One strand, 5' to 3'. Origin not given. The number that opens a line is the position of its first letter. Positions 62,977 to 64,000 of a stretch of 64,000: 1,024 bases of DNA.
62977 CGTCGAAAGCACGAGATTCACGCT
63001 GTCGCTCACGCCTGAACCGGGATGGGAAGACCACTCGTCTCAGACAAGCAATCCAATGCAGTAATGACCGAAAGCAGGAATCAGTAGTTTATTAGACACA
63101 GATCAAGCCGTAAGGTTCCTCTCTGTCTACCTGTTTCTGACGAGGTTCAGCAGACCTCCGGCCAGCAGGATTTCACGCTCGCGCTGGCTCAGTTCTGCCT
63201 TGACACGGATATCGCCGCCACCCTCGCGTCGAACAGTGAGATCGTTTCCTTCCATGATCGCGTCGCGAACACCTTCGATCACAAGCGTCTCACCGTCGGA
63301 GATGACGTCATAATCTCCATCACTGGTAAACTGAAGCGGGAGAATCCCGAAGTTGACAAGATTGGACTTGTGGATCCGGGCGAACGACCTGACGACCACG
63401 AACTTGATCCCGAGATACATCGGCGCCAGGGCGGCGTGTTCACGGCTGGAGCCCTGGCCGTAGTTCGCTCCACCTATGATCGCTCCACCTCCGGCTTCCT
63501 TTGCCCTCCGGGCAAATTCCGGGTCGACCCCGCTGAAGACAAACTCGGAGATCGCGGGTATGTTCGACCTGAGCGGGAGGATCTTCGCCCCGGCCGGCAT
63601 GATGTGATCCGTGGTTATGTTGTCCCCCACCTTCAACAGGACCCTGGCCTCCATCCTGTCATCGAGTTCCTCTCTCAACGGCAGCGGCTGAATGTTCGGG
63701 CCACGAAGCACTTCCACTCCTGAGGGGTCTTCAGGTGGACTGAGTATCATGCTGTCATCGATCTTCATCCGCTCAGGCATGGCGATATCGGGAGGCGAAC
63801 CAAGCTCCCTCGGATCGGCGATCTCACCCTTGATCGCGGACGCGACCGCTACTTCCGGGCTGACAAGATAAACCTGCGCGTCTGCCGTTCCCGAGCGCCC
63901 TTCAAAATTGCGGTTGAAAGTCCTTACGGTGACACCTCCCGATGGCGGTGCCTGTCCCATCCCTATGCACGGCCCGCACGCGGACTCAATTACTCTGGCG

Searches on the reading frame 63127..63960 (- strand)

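Call 18: search_protein_families(library=pfam, proteins=[window:63127-63960:-], max_evalue=0.00001)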
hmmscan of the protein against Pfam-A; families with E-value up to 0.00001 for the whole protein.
window:63127-63960:- (277 aa): 2 families
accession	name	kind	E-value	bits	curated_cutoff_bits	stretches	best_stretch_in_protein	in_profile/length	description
PF00694.25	Aconitase_C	-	2.7e-22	80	22.8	1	160-212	77-129/131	Aconitase C-terminal domain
PF00330.25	Aconitase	-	7.9e-09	35.4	28.7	1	6-45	425-463/463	Aconitase family (aconitate hydratase)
